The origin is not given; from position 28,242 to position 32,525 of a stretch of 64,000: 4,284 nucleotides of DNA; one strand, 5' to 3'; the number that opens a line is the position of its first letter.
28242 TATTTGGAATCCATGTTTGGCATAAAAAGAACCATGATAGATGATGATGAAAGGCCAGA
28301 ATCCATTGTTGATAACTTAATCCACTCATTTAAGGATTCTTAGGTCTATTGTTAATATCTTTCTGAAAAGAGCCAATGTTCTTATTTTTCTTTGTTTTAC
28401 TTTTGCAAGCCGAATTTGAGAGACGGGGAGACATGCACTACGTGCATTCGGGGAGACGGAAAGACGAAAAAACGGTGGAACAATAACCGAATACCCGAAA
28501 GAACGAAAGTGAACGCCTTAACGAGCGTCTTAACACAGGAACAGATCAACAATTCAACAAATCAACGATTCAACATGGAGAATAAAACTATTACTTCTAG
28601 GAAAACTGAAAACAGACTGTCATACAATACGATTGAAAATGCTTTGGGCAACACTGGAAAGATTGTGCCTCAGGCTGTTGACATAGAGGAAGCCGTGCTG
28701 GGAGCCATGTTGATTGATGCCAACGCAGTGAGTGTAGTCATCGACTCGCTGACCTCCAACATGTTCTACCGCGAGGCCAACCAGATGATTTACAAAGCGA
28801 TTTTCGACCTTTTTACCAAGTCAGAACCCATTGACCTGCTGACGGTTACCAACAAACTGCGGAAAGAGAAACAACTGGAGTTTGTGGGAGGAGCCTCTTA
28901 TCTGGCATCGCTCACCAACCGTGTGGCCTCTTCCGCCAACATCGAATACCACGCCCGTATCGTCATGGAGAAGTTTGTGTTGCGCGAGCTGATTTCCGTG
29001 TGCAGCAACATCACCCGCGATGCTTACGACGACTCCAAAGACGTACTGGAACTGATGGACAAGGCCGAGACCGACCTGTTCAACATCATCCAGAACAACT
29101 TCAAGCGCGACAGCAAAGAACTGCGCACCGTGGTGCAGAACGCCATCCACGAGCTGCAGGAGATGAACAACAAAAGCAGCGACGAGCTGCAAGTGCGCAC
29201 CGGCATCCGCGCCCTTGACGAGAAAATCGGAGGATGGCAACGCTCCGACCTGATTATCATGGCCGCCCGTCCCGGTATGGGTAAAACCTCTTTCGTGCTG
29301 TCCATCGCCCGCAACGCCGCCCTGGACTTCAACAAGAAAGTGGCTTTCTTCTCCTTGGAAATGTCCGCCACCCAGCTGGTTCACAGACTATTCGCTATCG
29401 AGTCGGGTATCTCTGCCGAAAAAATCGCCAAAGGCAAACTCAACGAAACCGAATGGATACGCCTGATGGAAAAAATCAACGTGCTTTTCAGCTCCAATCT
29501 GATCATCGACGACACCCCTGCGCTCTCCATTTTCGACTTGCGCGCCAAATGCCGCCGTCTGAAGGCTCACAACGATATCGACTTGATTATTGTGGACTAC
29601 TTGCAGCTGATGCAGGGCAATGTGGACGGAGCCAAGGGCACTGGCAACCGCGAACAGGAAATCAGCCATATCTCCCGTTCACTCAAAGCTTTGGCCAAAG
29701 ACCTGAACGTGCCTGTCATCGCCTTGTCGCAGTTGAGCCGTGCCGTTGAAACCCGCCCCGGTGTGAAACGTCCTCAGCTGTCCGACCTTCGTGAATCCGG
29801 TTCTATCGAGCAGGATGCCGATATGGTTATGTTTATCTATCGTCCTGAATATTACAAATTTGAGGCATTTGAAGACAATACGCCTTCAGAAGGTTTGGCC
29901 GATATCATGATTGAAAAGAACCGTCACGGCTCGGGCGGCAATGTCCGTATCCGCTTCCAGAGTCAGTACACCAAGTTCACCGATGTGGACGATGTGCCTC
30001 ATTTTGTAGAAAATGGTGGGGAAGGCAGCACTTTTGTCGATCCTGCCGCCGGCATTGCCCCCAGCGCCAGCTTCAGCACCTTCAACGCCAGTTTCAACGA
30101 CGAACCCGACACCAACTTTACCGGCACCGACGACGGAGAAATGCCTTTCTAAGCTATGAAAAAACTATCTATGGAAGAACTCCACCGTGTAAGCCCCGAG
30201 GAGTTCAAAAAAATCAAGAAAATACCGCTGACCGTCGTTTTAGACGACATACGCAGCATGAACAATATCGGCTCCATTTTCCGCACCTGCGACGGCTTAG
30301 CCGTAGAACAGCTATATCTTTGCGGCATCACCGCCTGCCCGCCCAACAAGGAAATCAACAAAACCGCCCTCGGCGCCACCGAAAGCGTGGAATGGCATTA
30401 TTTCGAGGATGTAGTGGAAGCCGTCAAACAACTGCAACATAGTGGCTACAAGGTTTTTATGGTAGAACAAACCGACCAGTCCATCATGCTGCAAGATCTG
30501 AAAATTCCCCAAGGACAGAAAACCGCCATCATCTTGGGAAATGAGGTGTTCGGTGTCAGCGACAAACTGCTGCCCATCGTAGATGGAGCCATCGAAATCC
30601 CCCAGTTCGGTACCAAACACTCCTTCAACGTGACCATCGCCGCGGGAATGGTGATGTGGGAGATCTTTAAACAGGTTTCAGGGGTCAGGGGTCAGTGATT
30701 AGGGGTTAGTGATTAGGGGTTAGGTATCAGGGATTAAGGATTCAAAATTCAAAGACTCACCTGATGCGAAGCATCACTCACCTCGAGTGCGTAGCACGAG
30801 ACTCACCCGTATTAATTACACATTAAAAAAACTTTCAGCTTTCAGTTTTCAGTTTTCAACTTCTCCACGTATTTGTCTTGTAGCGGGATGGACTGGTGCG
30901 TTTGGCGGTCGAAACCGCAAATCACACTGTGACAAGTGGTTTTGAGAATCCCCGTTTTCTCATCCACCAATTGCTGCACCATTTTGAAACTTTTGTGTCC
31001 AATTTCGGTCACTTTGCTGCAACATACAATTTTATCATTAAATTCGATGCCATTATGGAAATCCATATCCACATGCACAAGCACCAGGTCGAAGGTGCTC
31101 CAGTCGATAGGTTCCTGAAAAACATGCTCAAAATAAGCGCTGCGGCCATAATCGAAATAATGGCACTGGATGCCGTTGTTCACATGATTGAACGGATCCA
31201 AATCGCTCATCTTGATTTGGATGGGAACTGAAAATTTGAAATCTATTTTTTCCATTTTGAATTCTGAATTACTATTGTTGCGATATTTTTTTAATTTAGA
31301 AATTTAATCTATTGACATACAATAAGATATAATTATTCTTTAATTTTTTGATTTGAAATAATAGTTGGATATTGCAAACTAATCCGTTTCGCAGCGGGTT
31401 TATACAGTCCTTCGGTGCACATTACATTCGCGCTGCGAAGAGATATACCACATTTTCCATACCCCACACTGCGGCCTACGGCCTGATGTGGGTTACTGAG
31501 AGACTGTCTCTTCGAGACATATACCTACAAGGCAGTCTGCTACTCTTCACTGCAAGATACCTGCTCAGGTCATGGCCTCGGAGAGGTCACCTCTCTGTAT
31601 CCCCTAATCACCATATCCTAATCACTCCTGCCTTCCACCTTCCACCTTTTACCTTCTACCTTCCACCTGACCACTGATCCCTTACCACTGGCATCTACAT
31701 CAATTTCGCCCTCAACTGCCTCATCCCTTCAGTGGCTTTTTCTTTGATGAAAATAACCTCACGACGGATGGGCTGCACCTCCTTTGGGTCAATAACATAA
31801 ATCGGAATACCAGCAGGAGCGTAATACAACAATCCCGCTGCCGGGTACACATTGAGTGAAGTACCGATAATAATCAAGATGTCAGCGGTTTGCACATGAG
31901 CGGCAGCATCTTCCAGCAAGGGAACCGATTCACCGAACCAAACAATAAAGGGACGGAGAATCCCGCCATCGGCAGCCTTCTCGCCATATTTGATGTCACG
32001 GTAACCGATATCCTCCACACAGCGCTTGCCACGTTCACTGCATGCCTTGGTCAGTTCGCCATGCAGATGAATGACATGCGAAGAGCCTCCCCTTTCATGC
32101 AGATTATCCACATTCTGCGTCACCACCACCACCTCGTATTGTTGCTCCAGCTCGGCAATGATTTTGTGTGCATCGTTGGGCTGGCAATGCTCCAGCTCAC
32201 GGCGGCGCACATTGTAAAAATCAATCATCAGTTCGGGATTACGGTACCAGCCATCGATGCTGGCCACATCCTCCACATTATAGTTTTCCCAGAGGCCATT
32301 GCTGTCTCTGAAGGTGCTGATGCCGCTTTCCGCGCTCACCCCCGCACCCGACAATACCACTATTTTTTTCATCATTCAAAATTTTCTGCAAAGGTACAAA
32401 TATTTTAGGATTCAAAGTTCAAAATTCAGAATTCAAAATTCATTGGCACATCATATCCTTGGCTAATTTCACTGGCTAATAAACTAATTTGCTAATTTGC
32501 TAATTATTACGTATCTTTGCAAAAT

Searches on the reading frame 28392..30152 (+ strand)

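Call 14: search_protein_families(library=pfam, proteins=[window:28392-30152:+])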
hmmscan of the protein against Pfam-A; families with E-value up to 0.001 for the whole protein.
window:28392-30152:+ (586 aa): 6 families
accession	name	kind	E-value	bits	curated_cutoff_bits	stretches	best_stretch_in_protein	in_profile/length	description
PF03796.21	DnaB_C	-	4.6e-104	347.8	27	1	268-531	2-255/255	DnaB-like helicase C terminal domain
PF00772.26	DnaB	-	2.7e-32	111.3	23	1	93-193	3-103/103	DnaB-like helicase N terminal domain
PF13481.12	AAA_25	-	1.8e-11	44.5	27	1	268-447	15-189/195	AAA domain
PF06745.19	ATPase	-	9.2e-09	35.4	26.6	1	268-334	1-68/231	KaiC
PF13479.12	AAA_24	-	0.00015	22.1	27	0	289-482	6-168/195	AAA domain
PF20307.4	divDNAB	-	0.00085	18.5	26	0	254-315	43-106/356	Divergent DnaB-like ATPase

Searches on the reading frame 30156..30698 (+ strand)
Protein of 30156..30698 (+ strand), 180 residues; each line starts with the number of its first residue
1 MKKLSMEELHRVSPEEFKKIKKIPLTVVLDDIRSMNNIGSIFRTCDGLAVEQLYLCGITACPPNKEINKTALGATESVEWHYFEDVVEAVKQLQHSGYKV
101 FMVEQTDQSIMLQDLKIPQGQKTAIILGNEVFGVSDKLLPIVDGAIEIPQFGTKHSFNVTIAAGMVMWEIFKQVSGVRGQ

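Call 14: search_protein_families(library=pfam, proteins=[window:30156-30698:+])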
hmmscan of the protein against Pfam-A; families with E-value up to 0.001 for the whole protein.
window:30156-30698:+ (180 aa): 1 family
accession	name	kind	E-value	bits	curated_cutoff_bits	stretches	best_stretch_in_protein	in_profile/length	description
PF00588.24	SpoU_methylase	-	2.7e-33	115.5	29.7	1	25-168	2-142/142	SpoU rRNA Methylase family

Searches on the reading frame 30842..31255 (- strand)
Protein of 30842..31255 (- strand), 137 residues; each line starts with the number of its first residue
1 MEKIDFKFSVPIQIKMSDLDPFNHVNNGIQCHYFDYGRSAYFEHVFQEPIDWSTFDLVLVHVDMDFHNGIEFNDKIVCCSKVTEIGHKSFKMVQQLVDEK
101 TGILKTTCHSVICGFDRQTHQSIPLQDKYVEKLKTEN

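Call 14: search_protein_families(library=pfam, proteins=[window:30842-31255:-])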
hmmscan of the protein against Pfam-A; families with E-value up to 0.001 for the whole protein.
window:30842-31255:- (137 aa): 2 families
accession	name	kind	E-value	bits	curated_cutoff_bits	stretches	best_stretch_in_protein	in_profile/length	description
PF13279.12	4HBT_2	-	1e-10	42.5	25.5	1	15-132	2-121/122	Thioesterase-like superfamily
PF03061.28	4HBT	-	6.4e-10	39.7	20.6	1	22-102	1-76/79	Thioesterase superfamily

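Call 42: find_encoding_contigs(protein=window:30842-31255:-, flank=1500, max_places=10)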
Protein window:30842-31255:- (137 aa): 15 contigs read that carry it; 10 places shown.
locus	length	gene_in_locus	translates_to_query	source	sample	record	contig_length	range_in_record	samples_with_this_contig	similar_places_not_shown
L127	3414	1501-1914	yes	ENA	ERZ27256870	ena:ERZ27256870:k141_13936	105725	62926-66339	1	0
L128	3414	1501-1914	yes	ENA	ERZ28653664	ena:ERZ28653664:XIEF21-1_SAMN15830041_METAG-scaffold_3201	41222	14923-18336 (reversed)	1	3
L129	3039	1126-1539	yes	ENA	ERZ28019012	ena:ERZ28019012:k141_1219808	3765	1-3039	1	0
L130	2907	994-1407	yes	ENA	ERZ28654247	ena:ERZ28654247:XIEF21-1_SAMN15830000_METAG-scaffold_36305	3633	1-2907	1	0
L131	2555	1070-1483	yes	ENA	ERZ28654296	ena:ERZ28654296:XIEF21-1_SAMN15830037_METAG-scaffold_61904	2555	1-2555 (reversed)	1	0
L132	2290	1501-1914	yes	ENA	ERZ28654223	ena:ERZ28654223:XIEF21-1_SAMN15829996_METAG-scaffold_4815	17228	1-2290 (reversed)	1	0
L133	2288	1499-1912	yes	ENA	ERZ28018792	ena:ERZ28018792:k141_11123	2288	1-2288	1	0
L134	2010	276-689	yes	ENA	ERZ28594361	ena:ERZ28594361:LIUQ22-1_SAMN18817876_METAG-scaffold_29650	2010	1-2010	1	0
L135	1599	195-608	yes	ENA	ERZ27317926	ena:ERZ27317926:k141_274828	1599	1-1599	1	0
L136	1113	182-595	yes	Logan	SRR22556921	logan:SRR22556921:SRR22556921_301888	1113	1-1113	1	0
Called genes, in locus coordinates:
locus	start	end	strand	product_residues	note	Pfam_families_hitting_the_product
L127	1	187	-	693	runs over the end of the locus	PF00009:GTP_EFTU, PF22042:EF-G_D2, PF03144:GTP_EFTU_D2, PF14492:EFG_III, PF16658:RF3_C (weak), PF03764:EFG_IV, PF00679:EFG_C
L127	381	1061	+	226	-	PF02146:SIR2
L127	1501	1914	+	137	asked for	PF13279:4HBT_2, PF03061:4HBT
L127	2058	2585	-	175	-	PF00588:SpoU_methylase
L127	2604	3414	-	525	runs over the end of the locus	PF00772:DnaB, PF13481:AAA_25, PF03796:DnaB_C, PF06745:ATPase (weak)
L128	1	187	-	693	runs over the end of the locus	PF00009:GTP_EFTU, PF22042:EF-G_D2, PF03144:GTP_EFTU_D2, PF14492:EFG_III, PF16658:RF3_C (weak), PF03764:EFG_IV, PF00679:EFG_C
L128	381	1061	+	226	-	PF02146:SIR2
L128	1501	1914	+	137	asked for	PF13279:4HBT_2, PF03061:4HBT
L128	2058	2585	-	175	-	PF00588:SpoU_methylase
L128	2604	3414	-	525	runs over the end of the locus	PF00772:DnaB, PF13481:AAA_25, PF03796:DnaB_C, PF06745:ATPase (weak)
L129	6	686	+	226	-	PF02146:SIR2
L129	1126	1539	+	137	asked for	PF13279:4HBT_2, PF03061:4HBT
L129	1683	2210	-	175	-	PF00588:SpoU_methylase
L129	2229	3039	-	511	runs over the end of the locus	?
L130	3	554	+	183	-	?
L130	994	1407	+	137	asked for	PF13279:4HBT_2, PF03061:4HBT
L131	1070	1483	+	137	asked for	PF13279:4HBT_2, PF03061:4HBT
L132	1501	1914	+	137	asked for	PF13279:4HBT_2, PF03061:4HBT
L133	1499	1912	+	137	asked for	PF13279:4HBT_2, PF03061:4HBT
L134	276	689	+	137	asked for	PF13279:4HBT_2, PF03061:4HBT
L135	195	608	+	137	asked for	PF13279:4HBT_2, PF03061:4HBT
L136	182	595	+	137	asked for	PF13279:4HBT_2, PF03061:4HBT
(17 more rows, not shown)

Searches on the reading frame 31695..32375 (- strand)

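Call 14: search_protein_families(library=pfam, proteins=[window:31695-32375:-])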
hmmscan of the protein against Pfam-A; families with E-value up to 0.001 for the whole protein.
window:31695-32375:- (226 aa): 1 family
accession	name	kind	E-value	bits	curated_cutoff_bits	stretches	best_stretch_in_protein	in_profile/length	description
PF02146.23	SIR2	-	1.1e-44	153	24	1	10-178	1-180/180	Sir2 family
